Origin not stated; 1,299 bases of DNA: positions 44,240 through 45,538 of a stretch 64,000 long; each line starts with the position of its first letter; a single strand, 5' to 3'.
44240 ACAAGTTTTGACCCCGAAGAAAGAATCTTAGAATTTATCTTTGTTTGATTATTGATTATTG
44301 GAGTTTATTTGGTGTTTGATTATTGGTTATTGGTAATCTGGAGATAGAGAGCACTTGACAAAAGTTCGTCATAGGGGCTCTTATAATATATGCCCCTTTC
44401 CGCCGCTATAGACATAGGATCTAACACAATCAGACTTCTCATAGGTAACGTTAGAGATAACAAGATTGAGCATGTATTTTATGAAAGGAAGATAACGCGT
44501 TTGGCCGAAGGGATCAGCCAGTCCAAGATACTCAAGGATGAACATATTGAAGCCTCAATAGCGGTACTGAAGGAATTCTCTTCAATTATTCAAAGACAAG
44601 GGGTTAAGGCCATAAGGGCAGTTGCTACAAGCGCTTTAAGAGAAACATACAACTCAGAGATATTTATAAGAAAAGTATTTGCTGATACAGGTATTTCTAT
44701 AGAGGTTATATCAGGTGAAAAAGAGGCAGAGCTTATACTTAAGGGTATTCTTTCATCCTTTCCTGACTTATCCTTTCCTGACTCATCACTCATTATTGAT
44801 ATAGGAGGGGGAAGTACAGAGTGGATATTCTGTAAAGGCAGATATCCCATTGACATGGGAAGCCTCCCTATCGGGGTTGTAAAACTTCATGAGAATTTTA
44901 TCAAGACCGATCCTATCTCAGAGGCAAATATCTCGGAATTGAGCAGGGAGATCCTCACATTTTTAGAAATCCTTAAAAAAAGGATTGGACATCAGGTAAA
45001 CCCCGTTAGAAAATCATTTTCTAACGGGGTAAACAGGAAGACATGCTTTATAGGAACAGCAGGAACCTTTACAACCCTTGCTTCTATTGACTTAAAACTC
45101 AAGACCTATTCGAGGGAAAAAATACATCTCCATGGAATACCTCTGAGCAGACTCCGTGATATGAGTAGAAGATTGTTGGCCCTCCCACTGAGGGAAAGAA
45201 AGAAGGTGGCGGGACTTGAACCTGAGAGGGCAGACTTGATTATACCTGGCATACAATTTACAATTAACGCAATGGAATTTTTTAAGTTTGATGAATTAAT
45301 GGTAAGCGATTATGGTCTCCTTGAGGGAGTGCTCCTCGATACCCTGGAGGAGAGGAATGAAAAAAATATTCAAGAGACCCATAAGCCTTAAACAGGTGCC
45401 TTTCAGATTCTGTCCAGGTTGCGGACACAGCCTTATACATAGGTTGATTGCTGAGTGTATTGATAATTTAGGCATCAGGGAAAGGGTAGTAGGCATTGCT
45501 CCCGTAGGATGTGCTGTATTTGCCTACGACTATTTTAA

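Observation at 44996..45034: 39-bp palindromic element inserted in frame in a Ppx/GppA phosphatase gene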

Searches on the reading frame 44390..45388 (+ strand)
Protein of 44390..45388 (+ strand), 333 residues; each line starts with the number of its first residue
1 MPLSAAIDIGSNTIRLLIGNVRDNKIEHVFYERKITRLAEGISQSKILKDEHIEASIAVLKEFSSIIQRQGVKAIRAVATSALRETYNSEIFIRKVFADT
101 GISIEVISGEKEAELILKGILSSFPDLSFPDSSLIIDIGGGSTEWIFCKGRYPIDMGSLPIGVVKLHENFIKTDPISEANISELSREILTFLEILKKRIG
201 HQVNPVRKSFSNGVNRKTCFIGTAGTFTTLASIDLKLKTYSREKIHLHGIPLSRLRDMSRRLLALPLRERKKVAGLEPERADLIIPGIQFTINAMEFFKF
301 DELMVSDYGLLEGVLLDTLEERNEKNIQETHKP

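Call 7: search_solved_structures(query=window:44390-45388:+, show_alignments=3)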
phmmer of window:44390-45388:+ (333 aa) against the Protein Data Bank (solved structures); distinct sequences matched with E-value up to 0.001: 19.
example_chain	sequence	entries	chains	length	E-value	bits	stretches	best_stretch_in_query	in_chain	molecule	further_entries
2j4r_A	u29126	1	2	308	1.6e-46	162.3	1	5-319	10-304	EXOPOLYPHOSPHATASE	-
1t6d_A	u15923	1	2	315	1.4e-45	159.2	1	5-323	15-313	exopolyphosphatase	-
1t6c_A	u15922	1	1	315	1.6e-45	159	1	5-322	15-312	exopolyphosphatase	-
3mdq_A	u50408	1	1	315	5e-30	108.1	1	6-319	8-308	Exopolyphosphatase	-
3cer_A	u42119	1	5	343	7.2e-25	91.2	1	5-317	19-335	Possible exopolyphosphatase-like protein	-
6pc0_A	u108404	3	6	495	6.7e-22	81.4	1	3-320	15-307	Guanosine pentaphosphate phosphohydrolase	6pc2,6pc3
7epq_A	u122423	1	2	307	3.8e-21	78.9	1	5-197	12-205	Putative exopolyphosphatase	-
6pc1_A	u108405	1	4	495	4.1e-21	78.9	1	3-320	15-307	Guanosine pentaphosphate phosphohydrolase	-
8jgx_A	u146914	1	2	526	6e-20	75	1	3-328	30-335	Exopolyphosphatase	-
1u6z_A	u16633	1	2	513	7.7e-20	74.7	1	5-182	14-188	Exopolyphosphatase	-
2flo_A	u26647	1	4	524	8.3e-20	74.5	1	5-182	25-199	Exopolyphosphatase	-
6pbz_A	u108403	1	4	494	1.6e-19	73.6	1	3-292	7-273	Guanosine-5'-triphosphate,3'-diphosphate pyrophosphatase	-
8gty_A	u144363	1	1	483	2.5e-19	73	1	6-174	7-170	Ppx/GppA phosphatase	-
8jgw_A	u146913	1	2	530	7e-19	71.5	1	5-317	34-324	Exopolyphosphatase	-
8gtz_A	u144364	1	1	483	1.5e-18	70.4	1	6-174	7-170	Ppx/GppA phosphatase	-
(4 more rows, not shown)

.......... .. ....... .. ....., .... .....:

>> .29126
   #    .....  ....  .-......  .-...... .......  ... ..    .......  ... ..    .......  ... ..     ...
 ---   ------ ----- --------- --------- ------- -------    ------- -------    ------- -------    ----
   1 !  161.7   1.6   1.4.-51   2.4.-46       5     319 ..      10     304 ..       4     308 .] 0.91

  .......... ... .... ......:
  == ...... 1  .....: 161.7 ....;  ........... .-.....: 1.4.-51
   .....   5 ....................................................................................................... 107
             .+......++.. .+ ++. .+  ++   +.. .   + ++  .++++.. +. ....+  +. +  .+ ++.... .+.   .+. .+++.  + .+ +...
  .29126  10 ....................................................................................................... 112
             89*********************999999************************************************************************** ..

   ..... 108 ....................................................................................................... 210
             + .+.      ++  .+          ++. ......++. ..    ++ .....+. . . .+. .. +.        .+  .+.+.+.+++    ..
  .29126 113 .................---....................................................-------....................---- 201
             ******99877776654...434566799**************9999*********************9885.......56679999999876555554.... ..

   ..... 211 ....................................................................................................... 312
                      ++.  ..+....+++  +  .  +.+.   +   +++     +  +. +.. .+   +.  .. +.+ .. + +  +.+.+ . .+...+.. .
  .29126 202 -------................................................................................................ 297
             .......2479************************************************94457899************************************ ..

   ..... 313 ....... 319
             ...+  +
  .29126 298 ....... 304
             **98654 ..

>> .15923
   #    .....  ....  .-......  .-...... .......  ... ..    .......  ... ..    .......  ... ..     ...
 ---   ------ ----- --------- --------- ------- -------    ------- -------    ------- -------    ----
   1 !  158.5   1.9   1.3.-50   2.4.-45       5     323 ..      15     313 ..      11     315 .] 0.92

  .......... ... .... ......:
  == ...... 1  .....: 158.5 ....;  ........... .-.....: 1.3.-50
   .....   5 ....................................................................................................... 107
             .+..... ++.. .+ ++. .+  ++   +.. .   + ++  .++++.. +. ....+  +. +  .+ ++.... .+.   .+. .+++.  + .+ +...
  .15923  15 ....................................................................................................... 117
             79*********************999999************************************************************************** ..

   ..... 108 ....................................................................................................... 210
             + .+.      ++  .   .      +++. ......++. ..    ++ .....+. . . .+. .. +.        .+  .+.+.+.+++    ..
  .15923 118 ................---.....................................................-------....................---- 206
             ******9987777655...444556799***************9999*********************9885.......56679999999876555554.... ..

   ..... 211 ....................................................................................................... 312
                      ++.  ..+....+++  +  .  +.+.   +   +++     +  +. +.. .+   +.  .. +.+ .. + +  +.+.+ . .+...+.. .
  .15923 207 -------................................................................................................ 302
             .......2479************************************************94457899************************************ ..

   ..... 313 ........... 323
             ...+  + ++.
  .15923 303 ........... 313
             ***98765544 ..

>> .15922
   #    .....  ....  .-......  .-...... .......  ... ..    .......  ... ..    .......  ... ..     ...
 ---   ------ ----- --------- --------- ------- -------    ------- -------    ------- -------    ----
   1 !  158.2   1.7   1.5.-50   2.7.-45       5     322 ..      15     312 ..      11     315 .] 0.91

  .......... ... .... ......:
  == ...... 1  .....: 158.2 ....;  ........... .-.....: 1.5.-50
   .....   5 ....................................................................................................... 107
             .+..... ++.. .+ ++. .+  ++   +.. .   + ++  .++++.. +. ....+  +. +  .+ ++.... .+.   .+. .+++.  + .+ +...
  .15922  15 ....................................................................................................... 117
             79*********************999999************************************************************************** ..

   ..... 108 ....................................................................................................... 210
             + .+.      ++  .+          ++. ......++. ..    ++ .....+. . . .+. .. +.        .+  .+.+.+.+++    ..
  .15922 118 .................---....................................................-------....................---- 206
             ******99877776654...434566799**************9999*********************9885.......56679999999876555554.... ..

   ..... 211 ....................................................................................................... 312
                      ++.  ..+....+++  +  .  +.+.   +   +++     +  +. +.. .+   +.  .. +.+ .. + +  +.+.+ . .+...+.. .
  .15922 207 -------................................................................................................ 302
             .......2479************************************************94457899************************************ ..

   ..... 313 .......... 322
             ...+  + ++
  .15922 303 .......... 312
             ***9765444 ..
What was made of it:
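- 44390..45391 (+): Ppx/GppA phosphatase gene (333 aa), host of the insertion. PDB 2J4R/1T6C E~1e-46 (call 7).
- The Aquifex PPX alignment has an 11-aa gap there (call 7).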

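Call 8: search_protein_families(library=pfam, proteins=[window:44390-45388:+])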
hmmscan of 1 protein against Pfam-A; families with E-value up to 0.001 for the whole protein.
window:44390-45388:+ (333 aa): 2 families
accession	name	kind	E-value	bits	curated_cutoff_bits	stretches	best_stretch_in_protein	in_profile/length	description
PF02541.22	Ppx-GppA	-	3.4e-57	194.5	27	1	18-320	2-283/285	Ppx/GppA phosphatase family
PF14450.12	FtsA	-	0.00076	20.3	31.8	0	135-204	2-60/127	Cell division protein FtsA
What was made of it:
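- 44390..45391 (+): Pfam PF02541 E=3e-57 (call 8).
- Checked: The ORF is Ppx/GppA: Pfam PF02541 E=3e-57, and Aquifex PPX/GPPA 1T6C/2J4R E~1e-46 (calls 7, 8).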

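Call 10: find_homologous_proteins(query=window:44390-45388:+)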
Query window:44390-45388:+ (333 aa): 4375 proteins with E <= 0.001 among 8000 candidates; the best 120 are listed.
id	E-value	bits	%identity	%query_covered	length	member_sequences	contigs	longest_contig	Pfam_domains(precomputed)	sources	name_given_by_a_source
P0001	2.5e-211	718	100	100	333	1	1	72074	PF02541.23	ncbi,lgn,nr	ncbi:MAG: Ppx/GppA phosphatase family protein [Thermodesulfovibrionales bacterium]|nr:Ppx/GppA phosp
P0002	2.0e-173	594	87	100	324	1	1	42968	PF02541.23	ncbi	ncbi:MAG: Ppx/GppA phosphatase family protein [Nitrospirota bacterium]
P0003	5.5e-147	507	73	100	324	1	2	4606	PF02541.23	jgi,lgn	jgi:exopolyphosphatase/guanosine-5'-triphosphate,3'-diphosphate pyrophosphatase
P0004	1.3e-146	506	73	100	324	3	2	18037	PF02541.23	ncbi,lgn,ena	-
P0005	3.2e-145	501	74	100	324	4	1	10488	PF02541.23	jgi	-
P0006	1.1e-144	500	72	100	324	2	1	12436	PF02541.23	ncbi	ncbi:MAG: Ppx/GppA phosphatase family protein [Nitrospirota bacterium]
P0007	2.3e-144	498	74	100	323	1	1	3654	PF02541.23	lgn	-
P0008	2.9e-142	492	72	100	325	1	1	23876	PF02541.23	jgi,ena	-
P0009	9.7e-142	490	74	95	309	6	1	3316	PF02541.23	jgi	jgi:exopolyphosphatase/guanosine-5'-triphosphate,3'-diphosphate pyrophosphatase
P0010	1.2e-141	490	73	99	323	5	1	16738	PF02541.23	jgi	-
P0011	2.6e-140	485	72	98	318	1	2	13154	PF02541.23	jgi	-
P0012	1.4e-138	480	71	100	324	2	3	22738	PF02541.23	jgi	jgi:exopolyphosphatase/guanosine-5'-triphosphate,3'-diphosphate pyrophosphatase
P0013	7.5e-137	474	73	95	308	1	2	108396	PF02541.23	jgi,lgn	jgi:exopolyphosphatase/guanosine-5'-triphosphate,3'-diphosphate pyrophosphatase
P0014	1.0e-136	473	68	100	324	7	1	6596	PF02541.23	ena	-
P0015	1.1e-136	473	70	100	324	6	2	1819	PF02541.23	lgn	-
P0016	2.2e-136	472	69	98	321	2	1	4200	PF02541.23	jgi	-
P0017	3.5e-135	468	69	100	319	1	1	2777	PF02541.23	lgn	-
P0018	1.8e-134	466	71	95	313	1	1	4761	PF02541.23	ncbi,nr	ncbi:MAG: Ppx/GppA family phosphatase [Nitrospirae bacterium]|nr:Ppx/GppA family phosphatase [Nitros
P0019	3.3e-134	465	73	95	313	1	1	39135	PF02541.23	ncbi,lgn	ncbi:MAG: Ppx/GppA phosphatase family protein [Nitrospirota bacterium]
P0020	3.7e-133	462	66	100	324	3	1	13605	PF02541.23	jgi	jgi:exopolyphosphatase/guanosine-5'-triphosphate,3'-diphosphate pyrophosphatase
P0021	5.7e-133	461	67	99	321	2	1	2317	PF02541.23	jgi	jgi:exopolyphosphatase/guanosine-5'-triphosphate,3'-diphosphate pyrophosphatase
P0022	7.7e-133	461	67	100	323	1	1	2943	PF02541.23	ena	-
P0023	3.1e-132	459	68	100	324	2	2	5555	PF02541.23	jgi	jgi:exopolyphosphatase/guanosine-5'-triphosphate,3'-diphosphate pyrophosphatase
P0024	3.6e-132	458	68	99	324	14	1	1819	PF02541.23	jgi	jgi:exopolyphosphatase/guanosine-5'-triphosphate,3'-diphosphate pyrophosphatase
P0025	4.3e-132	458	68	98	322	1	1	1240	PF02541.23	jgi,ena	-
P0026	9.1e-132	457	66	100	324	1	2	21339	PF02541.23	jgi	jgi:exopolyphosphatase/guanosine-5'-triphosphate,3'-diphosphate pyrophosphatase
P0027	9.9e-132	457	68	100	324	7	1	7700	PF02541.23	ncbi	-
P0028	1.1e-131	457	68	100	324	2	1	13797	PF02541.23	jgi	jgi:exopolyphosphatase / guanosine-5'-triphosphate,3'-diphosphate pyrophosphatase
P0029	1.4e-131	456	72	95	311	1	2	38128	PF02541.23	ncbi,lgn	ncbi:MAG: exopolyphosphatase [Nitrospirota bacterium]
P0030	2.1e-131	456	67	100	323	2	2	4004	PF02541.23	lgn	-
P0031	2.6e-131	456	72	95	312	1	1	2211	PF02541.23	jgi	jgi:exopolyphosphatase/guanosine-5'-triphosphate,3'-diphosphate pyrophosphatase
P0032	5.9e-131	454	66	100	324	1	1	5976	PF02541.23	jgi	jgi:exopolyphosphatase/guanosine-5'-triphosphate,3'-diphosphate pyrophosphatase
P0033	1.2e-130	453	69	100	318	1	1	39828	PF02541.23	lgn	-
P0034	5.1e-130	451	68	100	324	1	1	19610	PF02541.23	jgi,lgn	jgi:exopolyphosphatase/guanosine-5'-triphosphate,3'-diphosphate pyrophosphatase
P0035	7.9e-130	451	65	100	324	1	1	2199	PF02541.23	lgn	-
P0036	1.5e-129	450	69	98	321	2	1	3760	PF02541.23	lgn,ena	-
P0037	1.8e-129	450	68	96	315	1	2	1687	PF02541.23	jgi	-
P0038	5.0e-129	448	67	100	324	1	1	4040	PF02541.23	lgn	-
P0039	1.6e-128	446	66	100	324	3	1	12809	PF02541.23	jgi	jgi:exopolyphosphatase/guanosine-5'-triphosphate,3'-diphosphate pyrophosphatase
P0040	2.6e-128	446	66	99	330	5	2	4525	PF02541.23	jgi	jgi:exopolyphosphatase/guanosine-5'-triphosphate,3'-diphosphate pyrophosphatase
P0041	2.8e-128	446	66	100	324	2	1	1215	PF02541.23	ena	-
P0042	1.4e-127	443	67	100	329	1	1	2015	PF02541.23,PF14450.13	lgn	-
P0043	2.2e-127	443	67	96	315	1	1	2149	PF02541.23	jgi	-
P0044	5.7e-127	441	64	100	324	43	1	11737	PF02541.23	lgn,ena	-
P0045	1.4e-126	440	66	99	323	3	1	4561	PF02541.23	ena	-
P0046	2.8e-126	439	67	98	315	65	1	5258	PF02541.23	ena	-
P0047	3.5e-126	439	67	100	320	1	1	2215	PF02541.23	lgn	-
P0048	3.4e-125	436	68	97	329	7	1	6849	PF02541.23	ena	-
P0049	5.0e-125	435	64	100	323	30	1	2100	PF02541.23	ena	-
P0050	5.7e-125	435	65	100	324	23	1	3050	PF02541.23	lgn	-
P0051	1.1e-124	434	67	96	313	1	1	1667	PF02541.23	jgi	-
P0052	1.4e-124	434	64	100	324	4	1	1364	PF02541.23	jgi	jgi:exopolyphosphatase/guanosine-5'-triphosphate,3'-diphosphate pyrophosphatase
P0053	2.6e-124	433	65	100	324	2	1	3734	PF02541.23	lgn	-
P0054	6.2e-124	431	64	99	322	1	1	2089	PF02541.23,PF14450.13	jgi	jgi:exopolyphosphatase/guanosine-5'-triphosphate,3'-diphosphate pyrophosphatase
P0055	2.5e-123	429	71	90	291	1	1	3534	PF02541.23,PF14450.13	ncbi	ncbi:MAG: Ppx/GppA phosphatase family protein, partial [Nitrospirota bacterium]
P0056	2.8e-123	429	64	100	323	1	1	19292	PF02541.23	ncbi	ncbi:MAG: Ppx/GppA phosphatase family protein [Nitrospirota bacterium]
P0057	2.8e-123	429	67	95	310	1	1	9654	PF02541.23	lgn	-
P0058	4.0e-123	429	66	97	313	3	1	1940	PF02541.23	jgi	-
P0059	1.1e-122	427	63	100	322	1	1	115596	PF02541.23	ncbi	ncbi:MAG: Ppx/GppA phosphatase family protein [Nitrospirota bacterium]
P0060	2.4e-122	426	64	100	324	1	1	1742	PF02541.23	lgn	-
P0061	3.1e-122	426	65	96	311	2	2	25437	PF02541.23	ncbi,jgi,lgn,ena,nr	ncbi:MAG: Ppx/GppA family phosphatase [Nitrospirota bacterium]|nr:Ppx/GppA family phosphatase [Nitro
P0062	1.7e-121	423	65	100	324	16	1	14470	PF02541.23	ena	-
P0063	1.8e-121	423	66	97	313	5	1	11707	PF02541.23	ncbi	-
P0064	2.6e-121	423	65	100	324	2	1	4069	PF02541.23,PF14450.13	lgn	-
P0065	1.5e-120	420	65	100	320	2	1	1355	PF02541.23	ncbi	-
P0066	2.1e-120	420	62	100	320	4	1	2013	PF02541.23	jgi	jgi:exopolyphosphatase/guanosine-5'-triphosphate,3'-diphosphate pyrophosphatase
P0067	3.8e-120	419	64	96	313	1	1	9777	PF02541.23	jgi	jgi:exopolyphosphatase/guanosine-5'-triphosphate,3'-diphosphate pyrophosphatase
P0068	1.5e-119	417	63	100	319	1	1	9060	PF02541.23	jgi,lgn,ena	-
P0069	3.0e-119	416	63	95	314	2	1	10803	PF02541.23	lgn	-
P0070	4.0e-119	416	64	96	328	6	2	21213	PF02541.23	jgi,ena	-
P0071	5.6e-119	415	63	99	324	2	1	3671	PF02541.23,PF14450.13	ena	-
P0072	6.0e-119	415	63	100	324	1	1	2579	PF02541.23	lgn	-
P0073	1.0e-118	414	62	100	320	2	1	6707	PF02541.23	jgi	-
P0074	7.8e-118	411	62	100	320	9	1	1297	PF02541.23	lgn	-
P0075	1.2e-117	411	62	98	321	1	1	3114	PF02541.23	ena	-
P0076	1.3e-117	411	65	96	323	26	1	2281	PF02541.23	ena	-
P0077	1.6e-117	410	63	99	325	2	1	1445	PF02541.23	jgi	-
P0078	4.2e-117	409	62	100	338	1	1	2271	PF02541.23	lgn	-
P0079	1.5e-116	407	61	100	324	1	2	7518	PF02541.23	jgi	jgi:exopolyphosphatase/guanosine-5'-triphosphate,3'-diphosphate pyrophosphatase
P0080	3.5e-116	406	63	100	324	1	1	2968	PF02541.23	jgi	jgi:exopolyphosphatase/guanosine-5'-triphosphate,3'-diphosphate pyrophosphatase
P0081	4.4e-116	406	64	96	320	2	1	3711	PF02541.23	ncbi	-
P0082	1.1e-115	404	64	96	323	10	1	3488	PF02541.23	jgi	jgi:exopolyphosphatase/guanosine-5'-triphosphate,3'-diphosphate pyrophosphatase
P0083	1.3e-115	404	62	99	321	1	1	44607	PF02541.23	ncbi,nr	ncbi:MAG: hypothetical protein A2Y97_12485 [Nitrospirae bacterium RBG_13_39_12]|nr:MAG: hypothetical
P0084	1.4e-115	404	62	100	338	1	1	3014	PF02541.23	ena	-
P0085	1.7e-115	404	61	100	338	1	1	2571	PF02541.23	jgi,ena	-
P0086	2.0e-115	403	63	95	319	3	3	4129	PF02541.23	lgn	-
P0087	1.2e-114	401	61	100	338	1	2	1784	PF02541.23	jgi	-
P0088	1.5e-114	401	60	100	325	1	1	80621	PF02541.23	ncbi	-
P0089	2.5e-114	400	62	96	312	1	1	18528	PF02541.23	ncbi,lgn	ncbi:MAG: Ppx/GppA phosphatase family protein [Nitrospirota bacterium]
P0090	5.2e-114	399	60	100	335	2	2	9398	PF02541.23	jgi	jgi:exopolyphosphatase/guanosine-5'-triphosphate,3'-diphosphate pyrophosphatase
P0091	1.1e-113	398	60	100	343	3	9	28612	PF02541.23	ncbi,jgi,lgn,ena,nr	ncbi:MAG: exopolyphosphatase [Nitrospirae bacterium CG_4_10_14_0_8_um_filter_41_23]|nr:MAG: exopolyp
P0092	7.4e-113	395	60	100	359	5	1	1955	PF02541.23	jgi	-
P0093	9.5e-113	395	62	96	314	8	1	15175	PF02541.23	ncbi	-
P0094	6.1e-112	392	61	99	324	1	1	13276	PF02541.23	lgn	-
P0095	1.2e-111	391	60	100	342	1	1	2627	PF02541.23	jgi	jgi:exopolyphosphatase/guanosine-5'-triphosphate,3'-diphosphate pyrophosphatase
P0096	1.9e-111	390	60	97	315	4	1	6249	PF02541.23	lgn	-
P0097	5.3e-110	386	60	98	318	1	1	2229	PF02541.23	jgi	jgi:exopolyphosphatase / guanosine-5'-triphosphate,3'-diphosphate pyrophosphatase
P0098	5.7e-110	386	57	100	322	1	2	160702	PF02541.23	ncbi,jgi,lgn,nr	ncbi:MAG: Ppx/GppA family phosphatase [Nitrospirae bacterium]|jgi:exopolyphosphatase / guanosine-5'-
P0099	7.5e-110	385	61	95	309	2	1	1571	PF02541.23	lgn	-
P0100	1.0e-109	385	58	92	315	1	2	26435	PF02541.23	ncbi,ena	ncbi:MAG: exopolyphosphatase [Thermodesulfovibrionales bacterium]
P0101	1.0e-109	385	61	97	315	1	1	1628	PF02541.23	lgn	-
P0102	1.4e-109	384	60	97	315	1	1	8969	PF02541.23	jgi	jgi:exopolyphosphatase/guanosine-5'-triphosphate,3'-diphosphate pyrophosphatase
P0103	2.4e-109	383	58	99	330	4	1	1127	PF02541.23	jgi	jgi:exopolyphosphatase/guanosine-5'-triphosphate,3'-diphosphate pyrophosphatase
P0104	2.8e-109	383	61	95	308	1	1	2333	PF02541.23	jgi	jgi:exopolyphosphatase/guanosine-5'-triphosphate,3'-diphosphate pyrophosphatase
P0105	3.2e-109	383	58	99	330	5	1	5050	PF02541.23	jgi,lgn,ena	-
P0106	5.6e-109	382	62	96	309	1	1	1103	PF02541.23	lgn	-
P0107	7.7e-109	382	61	95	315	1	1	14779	PF02541.23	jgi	jgi:exopolyphosphatase/guanosine-5'-triphosphate,3'-diphosphate pyrophosphatase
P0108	7.7e-109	382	58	99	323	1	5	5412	PF02541.23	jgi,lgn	jgi:exopolyphosphatase/guanosine-5'-triphosphate,3'-diphosphate pyrophosphatase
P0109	1.3e-108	381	60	100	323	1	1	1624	PF02541.23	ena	-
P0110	4.5e-108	379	58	92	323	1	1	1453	PF02541.23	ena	-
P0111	7.0e-108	379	57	100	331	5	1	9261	PF02541.23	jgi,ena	-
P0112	7.0e-108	379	58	99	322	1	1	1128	PF02541.23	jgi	jgi:exopolyphosphatase/guanosine-5'-triphosphate,3'-diphosphate pyrophosphatase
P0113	8.4e-108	378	59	100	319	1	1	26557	PF02541.23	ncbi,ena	-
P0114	1.3e-107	378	57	100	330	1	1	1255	PF02541.23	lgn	-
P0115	2.1e-107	377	61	95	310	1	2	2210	PF02541.23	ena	-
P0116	6.0e-107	376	59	92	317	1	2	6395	PF02541.23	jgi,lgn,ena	-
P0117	7.8e-107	375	56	100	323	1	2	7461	PF02541.23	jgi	jgi:exopolyphosphatase/guanosine-5'-triphosphate,3'-diphosphate pyrophosphatase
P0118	8.1e-107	375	58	99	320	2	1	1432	PF02541.23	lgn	-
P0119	8.3e-107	375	58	100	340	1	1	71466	PF02541.23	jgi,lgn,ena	-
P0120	1.4e-106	374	58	100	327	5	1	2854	PF02541.23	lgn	-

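Call 12: find_encoding_contigs(protein=P0002, flank=10000, max_places=3)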
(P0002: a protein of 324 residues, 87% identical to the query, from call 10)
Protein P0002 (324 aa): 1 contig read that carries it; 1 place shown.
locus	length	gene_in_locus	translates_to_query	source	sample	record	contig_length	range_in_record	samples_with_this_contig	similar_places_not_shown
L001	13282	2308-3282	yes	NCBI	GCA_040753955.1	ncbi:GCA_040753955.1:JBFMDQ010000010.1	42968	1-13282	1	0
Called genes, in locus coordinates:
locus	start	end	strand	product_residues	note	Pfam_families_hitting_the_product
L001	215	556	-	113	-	PF12732:YtxH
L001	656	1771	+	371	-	PF02163:Peptidase_M50, PF00571:CBS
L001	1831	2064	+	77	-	-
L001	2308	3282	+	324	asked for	PF02541:Ppx-GppA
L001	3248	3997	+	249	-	PF02775:TPP_enzyme_C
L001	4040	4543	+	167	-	PF01558:POR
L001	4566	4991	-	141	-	-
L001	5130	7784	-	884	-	PF07244:POTRA (weak), PF08478:POTRA_1 (faint), PF08479:POTRA_2 (faint), PF07244:POTRA, PF01103:Omp85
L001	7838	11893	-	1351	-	PF05359:DUF748, PF13116:YhdP (faint), PF04357:TamB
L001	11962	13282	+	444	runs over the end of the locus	PF01262:AlaDh_PNT_C (faint), PF01488:Shikimate_DH (faint), PF02254:TrkA_N, PF02737:3HCDH_N (faint), PF03435:Sacchrp_dh_NADP (faint), PF02080:TrkA_C, PF02254:TrkA_N, PF02080:TrkA_C, +2 more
